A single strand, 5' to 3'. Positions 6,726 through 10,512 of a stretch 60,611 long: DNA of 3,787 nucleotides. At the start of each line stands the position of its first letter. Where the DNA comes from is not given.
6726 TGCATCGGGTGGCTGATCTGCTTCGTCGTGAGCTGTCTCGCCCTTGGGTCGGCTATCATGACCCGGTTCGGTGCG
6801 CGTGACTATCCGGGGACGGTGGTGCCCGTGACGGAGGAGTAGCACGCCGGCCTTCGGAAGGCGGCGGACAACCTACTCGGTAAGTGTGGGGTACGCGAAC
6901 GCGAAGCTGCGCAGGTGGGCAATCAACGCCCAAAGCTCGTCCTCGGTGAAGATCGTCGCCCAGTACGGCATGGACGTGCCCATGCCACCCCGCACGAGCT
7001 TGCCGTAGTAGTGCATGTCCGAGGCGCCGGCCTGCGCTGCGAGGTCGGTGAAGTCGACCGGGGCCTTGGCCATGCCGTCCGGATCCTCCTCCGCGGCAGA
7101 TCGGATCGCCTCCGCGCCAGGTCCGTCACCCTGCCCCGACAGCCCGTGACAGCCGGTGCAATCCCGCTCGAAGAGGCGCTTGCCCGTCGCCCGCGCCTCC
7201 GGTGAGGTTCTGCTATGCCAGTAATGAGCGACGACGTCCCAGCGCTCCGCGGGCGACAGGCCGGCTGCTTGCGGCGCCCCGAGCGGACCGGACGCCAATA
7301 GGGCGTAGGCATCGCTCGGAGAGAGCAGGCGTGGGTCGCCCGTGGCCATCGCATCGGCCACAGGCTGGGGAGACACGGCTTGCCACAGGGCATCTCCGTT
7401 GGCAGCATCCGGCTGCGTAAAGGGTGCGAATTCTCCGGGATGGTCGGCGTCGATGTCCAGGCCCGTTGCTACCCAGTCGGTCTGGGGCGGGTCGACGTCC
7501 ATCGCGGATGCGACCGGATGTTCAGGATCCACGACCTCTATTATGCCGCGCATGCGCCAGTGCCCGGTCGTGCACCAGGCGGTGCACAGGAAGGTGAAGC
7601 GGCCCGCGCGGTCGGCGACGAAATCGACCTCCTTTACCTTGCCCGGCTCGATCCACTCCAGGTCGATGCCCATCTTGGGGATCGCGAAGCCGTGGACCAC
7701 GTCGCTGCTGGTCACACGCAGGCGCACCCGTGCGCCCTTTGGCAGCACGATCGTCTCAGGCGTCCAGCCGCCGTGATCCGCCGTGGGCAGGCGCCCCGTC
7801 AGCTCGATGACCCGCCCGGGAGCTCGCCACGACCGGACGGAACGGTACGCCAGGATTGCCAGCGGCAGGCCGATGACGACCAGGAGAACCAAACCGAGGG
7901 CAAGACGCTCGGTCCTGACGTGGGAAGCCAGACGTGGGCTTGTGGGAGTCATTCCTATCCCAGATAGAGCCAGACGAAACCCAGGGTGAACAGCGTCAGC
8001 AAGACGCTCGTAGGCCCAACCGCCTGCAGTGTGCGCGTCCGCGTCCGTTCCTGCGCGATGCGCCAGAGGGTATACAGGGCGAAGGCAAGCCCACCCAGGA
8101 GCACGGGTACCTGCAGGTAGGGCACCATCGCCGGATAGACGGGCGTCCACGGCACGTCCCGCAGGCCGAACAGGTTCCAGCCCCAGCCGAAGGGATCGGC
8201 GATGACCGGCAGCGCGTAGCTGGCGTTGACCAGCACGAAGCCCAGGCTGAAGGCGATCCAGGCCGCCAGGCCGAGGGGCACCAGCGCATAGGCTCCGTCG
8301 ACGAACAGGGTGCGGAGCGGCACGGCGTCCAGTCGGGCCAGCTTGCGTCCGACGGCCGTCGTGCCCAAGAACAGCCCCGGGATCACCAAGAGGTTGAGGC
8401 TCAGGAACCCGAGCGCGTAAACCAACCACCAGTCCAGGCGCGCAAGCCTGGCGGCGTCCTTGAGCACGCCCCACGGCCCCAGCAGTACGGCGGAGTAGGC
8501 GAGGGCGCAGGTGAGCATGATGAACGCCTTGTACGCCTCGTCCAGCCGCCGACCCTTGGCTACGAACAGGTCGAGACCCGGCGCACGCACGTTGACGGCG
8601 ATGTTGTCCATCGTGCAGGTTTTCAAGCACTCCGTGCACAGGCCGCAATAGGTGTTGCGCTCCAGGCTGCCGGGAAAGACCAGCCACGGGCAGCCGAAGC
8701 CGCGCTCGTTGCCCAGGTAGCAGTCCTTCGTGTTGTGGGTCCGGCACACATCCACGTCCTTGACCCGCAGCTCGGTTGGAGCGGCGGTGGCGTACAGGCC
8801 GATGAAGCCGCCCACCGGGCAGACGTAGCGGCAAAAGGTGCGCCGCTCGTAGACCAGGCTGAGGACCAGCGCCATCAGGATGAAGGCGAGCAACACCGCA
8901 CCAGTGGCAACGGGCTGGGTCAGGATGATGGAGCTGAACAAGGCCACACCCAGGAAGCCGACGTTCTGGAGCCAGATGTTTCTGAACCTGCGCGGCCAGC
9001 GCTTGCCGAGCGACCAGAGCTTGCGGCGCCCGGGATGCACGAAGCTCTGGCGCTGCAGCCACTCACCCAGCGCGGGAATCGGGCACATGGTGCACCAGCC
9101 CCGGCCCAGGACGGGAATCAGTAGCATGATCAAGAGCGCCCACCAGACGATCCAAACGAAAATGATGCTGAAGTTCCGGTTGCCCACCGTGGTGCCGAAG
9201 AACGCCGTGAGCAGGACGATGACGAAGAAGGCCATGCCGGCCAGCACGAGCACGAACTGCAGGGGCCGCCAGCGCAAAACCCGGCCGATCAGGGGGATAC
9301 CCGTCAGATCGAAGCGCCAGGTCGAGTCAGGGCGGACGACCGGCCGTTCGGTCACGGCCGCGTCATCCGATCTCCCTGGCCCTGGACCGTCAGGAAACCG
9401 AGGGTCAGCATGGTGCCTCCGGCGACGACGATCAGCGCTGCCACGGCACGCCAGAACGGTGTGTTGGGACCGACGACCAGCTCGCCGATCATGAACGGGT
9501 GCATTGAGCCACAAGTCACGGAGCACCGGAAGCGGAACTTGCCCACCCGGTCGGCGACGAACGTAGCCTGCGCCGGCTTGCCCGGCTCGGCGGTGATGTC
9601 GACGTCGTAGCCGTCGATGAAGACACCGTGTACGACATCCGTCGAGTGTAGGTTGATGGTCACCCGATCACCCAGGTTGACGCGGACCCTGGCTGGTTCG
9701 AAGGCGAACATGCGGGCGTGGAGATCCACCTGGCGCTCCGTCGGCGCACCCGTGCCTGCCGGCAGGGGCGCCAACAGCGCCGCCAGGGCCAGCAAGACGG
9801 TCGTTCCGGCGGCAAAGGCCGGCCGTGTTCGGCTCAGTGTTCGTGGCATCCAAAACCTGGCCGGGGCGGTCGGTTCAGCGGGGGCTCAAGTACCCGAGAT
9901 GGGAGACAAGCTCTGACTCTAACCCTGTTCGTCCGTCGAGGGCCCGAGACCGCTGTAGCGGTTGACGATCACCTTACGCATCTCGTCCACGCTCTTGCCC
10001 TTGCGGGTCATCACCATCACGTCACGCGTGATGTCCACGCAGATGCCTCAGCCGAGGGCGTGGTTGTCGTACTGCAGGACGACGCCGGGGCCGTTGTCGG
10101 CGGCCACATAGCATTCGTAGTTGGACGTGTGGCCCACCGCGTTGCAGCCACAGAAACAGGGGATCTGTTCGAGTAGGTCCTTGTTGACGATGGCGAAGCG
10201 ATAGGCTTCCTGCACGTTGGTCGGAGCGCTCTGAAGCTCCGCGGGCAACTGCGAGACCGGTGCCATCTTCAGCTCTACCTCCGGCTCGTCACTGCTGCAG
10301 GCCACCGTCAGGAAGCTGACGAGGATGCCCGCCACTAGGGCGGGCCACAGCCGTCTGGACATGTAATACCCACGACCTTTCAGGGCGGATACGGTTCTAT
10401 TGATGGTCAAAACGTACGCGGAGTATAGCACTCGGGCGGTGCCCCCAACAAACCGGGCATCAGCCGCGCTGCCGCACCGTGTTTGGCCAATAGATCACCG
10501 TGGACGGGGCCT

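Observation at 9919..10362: In-frame TGA replaces the first Cys of a conserved CxxC in the PCYCGC lipoprotein and is followed by a SECIS-like hairpin: candidate selenoprotein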

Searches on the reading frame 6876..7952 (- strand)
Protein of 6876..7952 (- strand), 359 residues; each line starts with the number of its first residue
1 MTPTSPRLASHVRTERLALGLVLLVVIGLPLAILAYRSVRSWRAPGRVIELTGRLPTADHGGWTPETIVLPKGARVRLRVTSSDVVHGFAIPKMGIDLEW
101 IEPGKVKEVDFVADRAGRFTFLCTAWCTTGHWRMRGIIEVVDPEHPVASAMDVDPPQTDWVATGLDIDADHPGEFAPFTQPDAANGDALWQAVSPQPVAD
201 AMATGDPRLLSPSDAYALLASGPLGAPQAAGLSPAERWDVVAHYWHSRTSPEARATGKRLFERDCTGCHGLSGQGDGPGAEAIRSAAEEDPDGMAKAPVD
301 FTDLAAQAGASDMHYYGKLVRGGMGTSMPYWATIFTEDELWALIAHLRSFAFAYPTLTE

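Call 25: search_protein_families(library=pfam, proteins=[window:6876-7952:-], max_evalue=0.01)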
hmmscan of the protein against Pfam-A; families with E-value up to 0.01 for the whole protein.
seq(359 aa): 4 families
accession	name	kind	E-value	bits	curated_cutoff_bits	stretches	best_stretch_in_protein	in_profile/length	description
PF00034.26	Cytochrom_C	-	8.5e-14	53.1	21.3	1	255-349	2-88/90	Cytochrome c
PF00116.26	COX2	-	1.4e-11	44.8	22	1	66-140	46-119/120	Cytochrome C oxidase subunit II, periplasmic domain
PF13442.11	Cytochrome_CBB3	-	2.5e-09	37.8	27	1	254-347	3-68/68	Cytochrome C oxidase, cbb3-type, subunit III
PF13473.12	Cupredoxin_1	-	3.6e-07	30.6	27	1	58-124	27-93/104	Cupredoxin-like domain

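Call 26: search_protein_families(library=ncbifam, proteins=[window:6876-7952:-], max_evalue=0.01)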
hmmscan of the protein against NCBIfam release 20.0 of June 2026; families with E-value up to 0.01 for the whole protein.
seq(359 aa): 14 families
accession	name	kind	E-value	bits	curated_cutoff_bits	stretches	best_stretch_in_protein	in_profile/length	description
TIGR02866.1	CoxB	equivalog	2.7e-17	63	147.7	1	64-144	116-195/202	cytochrome c oxidase subunit II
TIGR04246.1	nitrous_NosZ_Gp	equivalog_domain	7e-12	44.4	625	1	63-140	496-576/578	Sec-dependent nitrous-oxide reductase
NF050117.1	aa3_CtaC_Actin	exception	5.4e-11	42.2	250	1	66-144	159-236/244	aa3-type cytochrome oxidase subunit II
NF052460.1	L-NosZ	equivalog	2.2e-09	36.4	700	1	62-140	389-478/480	clade III lactonase-type nitrous-oxide reductase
TIGR04244.1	nitrous_NosZ_RR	equivalog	1.6e-08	33.5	625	1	73-138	556-624/627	TAT-dependent nitrous-oxide reductase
TIGR03096.1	nitroso_cyanin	equivalog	2.2e-07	30.7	142.85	1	65-131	60-126/135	nitrosocyanin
NF011054.0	PRK14486.1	equivalog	3.4e-06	26.8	447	1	252-349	213-289/294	putative bifunctional cbb3-type cytochrome c oxidase subunit II/cytochrome c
TIGR00782.1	ccoP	equivalog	4e-05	23.1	179.95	1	248-345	197-276/285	cytochrome-c oxidase, cbb3-type subunit III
NF041074.2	quin_ox_SoxA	equivalog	6.3e-05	22.9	110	1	58-141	69-154/154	proton pump complex quinol oxidase subunit SoxA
TIGR04494.1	c550_PedF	equivalog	0.00027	20.8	122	1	241-349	40-129/133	cytochrome c-550 PedF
NF050122.1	bc1_QcrC_actin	exception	0.0017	17.7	200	1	249-278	36-67/253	cytochrome bc1 complex diheme cytochrome c subunit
NF033864.1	cytochrome579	equivalog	0.0019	18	280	1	255-284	50-81/179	cytochrome 579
NF007816.0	PRK10525.1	equivalog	0.0019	17.4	511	1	64-135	149-219/318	cytochrome o ubiquinol oxidase subunit II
TIGR01433.1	CyoA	equivalog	0.0023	17.4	266.2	1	66-135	139-207/226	ubiquinol oxidase subunit II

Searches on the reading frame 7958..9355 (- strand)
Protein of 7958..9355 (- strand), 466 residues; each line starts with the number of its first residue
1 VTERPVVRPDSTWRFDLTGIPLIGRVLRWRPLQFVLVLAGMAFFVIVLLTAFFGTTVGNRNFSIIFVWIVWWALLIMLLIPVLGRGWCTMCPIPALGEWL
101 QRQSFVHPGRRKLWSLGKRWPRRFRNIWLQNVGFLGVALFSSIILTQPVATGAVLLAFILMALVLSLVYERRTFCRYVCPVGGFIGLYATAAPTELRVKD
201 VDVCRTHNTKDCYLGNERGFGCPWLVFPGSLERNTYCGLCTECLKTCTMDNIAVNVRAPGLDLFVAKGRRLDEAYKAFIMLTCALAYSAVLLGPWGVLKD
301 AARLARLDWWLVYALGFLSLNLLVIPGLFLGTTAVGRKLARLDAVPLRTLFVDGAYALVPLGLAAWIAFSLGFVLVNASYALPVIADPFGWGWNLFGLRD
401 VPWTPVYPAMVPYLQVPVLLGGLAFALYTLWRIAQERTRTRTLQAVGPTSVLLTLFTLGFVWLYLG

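Call 25: search_protein_families(library=pfam, proteins=[window:7958-9355:-], max_evalue=0.01)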
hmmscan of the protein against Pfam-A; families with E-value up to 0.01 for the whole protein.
seq(466 aa): 1 family
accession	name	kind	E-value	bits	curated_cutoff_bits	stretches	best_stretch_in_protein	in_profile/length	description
PF12801.12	Fer4_5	-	4.8e-09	36.5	22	2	152-188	2-37/48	4Fe-4S binding domain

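Call 26: search_protein_families(library=ncbifam, proteins=[window:7958-9355:-], max_evalue=0.01)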
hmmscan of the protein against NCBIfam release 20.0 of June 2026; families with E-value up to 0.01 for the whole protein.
seq(466 aa): 3 families
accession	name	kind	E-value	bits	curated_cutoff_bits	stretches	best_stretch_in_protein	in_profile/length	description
TIGR02163.1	napH_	subfamily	3.3e-05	23.6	213.05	1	154-251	153-250/255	NapH/MauN family ferredoxin-type protein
NF007013.0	PRK09477.1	equivalog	0.0004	19.6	234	1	151-257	172-279/286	quinol dehydrogenase ferredoxin subunit NapH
NF046105.1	TransRegNosR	equivalog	0.0014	17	1000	1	157-214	583-634/680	transcriptional regulator NosR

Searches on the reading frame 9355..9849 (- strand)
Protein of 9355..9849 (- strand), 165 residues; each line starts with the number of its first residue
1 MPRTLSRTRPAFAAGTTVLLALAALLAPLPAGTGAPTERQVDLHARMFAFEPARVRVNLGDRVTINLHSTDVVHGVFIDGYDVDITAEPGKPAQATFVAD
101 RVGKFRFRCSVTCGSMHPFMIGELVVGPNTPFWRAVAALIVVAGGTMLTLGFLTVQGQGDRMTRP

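Call 25: search_protein_families(library=pfam, proteins=[window:9355-9849:-], max_evalue=0.01)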
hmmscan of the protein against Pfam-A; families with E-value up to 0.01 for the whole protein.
seq(165 aa): 2 families
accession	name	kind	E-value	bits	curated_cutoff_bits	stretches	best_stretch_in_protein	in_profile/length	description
PF00116.26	COX2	-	3.3e-09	37.1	22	1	53-120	46-113/120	Cytochrome C oxidase subunit II, periplasmic domain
PF13473.12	Cupredoxin_1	-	8.8e-07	29.3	27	1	21-126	6-104/104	Cupredoxin-like domain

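Call 26: search_protein_families(library=ncbifam, proteins=[window:9355-9849:-], max_evalue=0.01)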
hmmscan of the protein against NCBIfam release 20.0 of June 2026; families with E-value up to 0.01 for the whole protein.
seq(165 aa): 7 families
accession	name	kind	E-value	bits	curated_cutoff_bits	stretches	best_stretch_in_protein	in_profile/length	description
TIGR04246.1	nitrous_NosZ_Gp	equivalog_domain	6.1e-12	44.6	625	1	49-128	495-578/578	Sec-dependent nitrous-oxide reductase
TIGR02866.1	CoxB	equivalog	3e-11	43.3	147.7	1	54-129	119-194/202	cytochrome c oxidase subunit II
TIGR04244.1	nitrous_NosZ_RR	equivalog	1.1e-09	37.4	625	1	41-126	537-626/627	TAT-dependent nitrous-oxide reductase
NF050117.1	aa3_CtaC_Actin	exception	2e-08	33.8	250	1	58-126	164-232/244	aa3-type cytochrome oxidase subunit II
NF052460.1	L-NosZ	equivalog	4.9e-08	31.9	700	1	40-126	380-478/480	clade III lactonase-type nitrous-oxide reductase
NF041074.2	quin_ox_SoxA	equivalog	1.8e-06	27.9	110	1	47-126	71-153/154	proton pump complex quinol oxidase subunit SoxA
TIGR03096.1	nitroso_cyanin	equivalog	0.002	17.9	142.85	1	49-117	57-126/135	nitrosocyanin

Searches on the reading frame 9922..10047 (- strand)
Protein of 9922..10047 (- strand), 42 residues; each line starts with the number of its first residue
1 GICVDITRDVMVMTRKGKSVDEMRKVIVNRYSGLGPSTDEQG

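Call 6: search_protein_families(library=pfam, proteins=[window:9922-10047:-], max_evalue=1)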
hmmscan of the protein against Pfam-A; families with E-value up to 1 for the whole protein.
seq(42 aa): 2 families
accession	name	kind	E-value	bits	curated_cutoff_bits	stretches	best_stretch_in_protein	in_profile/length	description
PF13798.11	PCYCGC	-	0.0014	18.9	25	1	1-38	110-148/153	Protein of unknown function with PCYCGC motif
PF03918.19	CcmH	-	0.07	12.8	25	1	3-31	54-82/143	Cytochrome C biogenesis protein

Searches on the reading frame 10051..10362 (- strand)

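Call 6: search_protein_families(library=pfam, proteins=[window:10051-10362:-], max_evalue=1)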
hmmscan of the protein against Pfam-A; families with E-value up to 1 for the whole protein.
seq(104 aa): 2 families
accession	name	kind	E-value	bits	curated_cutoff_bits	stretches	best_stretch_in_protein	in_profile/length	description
PF13798.11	PCYCGC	-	1.8e-15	57.6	25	1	28-102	32-106/153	Protein of unknown function with PCYCGC motif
PF16339.10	DUF4969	-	0.083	13.7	31.4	1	11-28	11-31/79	Domain of unknown function (DUF4969)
